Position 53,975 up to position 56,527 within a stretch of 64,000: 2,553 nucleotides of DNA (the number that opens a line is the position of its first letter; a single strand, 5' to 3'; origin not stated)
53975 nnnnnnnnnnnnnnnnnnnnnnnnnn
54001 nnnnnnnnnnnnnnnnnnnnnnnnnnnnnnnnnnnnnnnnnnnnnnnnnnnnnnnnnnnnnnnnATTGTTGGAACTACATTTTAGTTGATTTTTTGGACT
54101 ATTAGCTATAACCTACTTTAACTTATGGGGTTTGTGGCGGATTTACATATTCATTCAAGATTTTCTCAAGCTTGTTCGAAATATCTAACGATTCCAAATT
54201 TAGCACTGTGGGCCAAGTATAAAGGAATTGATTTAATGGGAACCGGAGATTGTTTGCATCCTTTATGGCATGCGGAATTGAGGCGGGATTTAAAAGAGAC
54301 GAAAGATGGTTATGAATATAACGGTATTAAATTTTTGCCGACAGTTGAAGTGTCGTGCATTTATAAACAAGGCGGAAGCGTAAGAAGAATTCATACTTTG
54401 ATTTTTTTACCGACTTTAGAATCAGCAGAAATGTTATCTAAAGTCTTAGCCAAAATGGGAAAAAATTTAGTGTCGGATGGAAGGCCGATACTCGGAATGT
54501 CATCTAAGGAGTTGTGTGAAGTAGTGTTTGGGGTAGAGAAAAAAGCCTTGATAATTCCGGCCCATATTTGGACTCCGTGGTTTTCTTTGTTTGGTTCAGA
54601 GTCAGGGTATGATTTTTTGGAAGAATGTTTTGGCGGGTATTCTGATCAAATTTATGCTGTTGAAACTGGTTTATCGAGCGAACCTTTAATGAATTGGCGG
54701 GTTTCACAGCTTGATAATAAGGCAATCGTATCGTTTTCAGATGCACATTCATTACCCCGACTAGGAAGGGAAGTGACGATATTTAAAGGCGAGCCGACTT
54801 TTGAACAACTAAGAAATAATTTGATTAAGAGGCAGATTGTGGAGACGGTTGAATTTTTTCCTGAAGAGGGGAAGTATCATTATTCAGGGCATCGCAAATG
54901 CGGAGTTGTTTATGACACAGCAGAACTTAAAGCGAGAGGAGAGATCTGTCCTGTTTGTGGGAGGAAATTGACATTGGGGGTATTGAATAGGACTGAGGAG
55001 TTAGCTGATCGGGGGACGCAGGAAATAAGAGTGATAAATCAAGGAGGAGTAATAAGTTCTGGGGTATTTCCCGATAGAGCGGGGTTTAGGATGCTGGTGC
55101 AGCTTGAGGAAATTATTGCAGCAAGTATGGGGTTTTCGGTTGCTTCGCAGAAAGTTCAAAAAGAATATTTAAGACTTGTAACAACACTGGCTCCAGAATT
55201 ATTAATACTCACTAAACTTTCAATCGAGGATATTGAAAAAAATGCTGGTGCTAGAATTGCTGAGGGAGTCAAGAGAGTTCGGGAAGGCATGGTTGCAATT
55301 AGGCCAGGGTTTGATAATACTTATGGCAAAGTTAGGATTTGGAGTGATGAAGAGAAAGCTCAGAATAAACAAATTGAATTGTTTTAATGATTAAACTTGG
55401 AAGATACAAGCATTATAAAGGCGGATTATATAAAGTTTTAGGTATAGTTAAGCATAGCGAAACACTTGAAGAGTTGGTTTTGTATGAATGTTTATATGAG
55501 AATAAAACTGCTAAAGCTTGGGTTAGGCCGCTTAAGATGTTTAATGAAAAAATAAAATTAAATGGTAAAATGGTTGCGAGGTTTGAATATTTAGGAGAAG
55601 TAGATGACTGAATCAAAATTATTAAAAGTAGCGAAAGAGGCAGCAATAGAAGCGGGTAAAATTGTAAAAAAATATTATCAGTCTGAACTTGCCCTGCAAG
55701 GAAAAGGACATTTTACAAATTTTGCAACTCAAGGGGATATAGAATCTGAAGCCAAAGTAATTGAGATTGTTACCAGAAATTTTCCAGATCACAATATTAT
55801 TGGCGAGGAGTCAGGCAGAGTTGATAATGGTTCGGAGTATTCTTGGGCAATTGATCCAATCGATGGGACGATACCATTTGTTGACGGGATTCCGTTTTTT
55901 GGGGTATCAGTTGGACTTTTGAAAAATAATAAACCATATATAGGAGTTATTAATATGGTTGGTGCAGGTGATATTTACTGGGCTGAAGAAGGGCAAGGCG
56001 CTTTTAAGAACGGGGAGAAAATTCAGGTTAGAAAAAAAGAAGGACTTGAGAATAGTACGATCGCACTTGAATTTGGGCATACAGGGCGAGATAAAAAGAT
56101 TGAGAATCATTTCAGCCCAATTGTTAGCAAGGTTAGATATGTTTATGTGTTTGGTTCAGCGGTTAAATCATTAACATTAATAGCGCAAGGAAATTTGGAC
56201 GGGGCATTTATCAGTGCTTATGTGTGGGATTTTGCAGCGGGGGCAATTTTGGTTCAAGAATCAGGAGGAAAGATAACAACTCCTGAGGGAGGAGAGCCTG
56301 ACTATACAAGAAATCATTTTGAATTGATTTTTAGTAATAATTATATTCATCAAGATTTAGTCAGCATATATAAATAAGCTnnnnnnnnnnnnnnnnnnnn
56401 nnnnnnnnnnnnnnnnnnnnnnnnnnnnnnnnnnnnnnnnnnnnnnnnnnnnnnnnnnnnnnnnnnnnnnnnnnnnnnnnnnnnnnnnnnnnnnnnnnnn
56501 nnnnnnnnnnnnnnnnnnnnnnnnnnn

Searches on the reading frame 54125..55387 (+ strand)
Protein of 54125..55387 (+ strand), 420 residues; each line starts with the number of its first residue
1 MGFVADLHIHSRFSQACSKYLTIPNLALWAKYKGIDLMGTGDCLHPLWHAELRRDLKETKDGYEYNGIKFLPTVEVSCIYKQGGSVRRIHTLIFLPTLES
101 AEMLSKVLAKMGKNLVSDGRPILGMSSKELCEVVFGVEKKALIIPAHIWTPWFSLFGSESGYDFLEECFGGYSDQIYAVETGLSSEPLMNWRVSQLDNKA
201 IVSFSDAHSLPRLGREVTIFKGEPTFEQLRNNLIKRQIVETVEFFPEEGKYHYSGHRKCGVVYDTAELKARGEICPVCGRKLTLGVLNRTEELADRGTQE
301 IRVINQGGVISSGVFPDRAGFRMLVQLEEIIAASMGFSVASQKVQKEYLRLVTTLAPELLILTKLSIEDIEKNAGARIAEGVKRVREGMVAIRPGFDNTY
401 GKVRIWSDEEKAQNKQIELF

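Call 29: search_protein_families(library=pfam, proteins=[window:54125-55387:+], max_evalue=0.001)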
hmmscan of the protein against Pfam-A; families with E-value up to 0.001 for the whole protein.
window:54125-55387:+ (420 aa): 0 families

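Call 73: search_protein_families(library=ncbifam, proteins=[window:54125-55387:+], max_evalue=1e-10)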
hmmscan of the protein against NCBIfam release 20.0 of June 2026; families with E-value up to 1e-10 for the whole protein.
window:54125-55387:+ (420 aa): 1 family
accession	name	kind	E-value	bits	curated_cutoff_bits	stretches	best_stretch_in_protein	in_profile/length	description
TIGR00375.1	TIGR00375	hypoth_equivalog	3.5e-43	148.4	326.6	1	5-403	2-374/374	TIGR00375 family protein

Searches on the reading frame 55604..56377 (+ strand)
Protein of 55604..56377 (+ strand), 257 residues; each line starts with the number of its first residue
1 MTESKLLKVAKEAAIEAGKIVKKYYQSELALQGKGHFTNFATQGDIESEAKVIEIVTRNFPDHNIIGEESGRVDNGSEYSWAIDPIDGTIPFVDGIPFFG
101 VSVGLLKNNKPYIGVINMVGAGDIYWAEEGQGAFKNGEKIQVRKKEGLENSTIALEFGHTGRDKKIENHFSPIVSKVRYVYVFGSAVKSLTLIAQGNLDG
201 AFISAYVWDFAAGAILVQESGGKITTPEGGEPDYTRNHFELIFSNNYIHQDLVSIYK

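Call 73: search_protein_families(library=ncbifam, proteins=[window:55604-56377:+], max_evalue=1e-10)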
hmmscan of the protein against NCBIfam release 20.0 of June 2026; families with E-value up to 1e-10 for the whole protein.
window:55604-56377:+ (257 aa): 7 families
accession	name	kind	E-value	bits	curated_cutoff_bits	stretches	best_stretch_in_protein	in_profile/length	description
TIGR02067.1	his_9_HisN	equivalog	3.5e-45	154.4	275.15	1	7-254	2-249/252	histidinol-phosphatase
NF009321.0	PRK12676.1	equivalog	1.5e-40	138.9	264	1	6-255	7-261/264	bifunctional fructose-bisphosphatase/inositol-phosphate phosphatase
NF008027.1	PRK10757.1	equivalog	1.8e-30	105.8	332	1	6-231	4-234/267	inositol-1-monophosphatase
TIGR01331.1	bisphos_cysQ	equivalog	2e-28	99.6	228.8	1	9-238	4-238/250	3'(2'),5'-bisphosphate nucleotidase CysQ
NF010678.0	PRK14076.1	equivalog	6.4e-24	84.7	493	1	45-256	46-283/570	bifunctional NADP phosphatase/NAD kinase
NF008182.0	PRK10931.1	equivalog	9.9e-15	54.3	379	1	12-236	7-232/246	3'(2'),5'-bisphosphate nucleotidase CysQ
TIGR01330.1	bisphos_HAL2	equivalog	1.2e-12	47.3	267.05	0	80-117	136-172/359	3'(2'),5'-bisphosphate nucleotidase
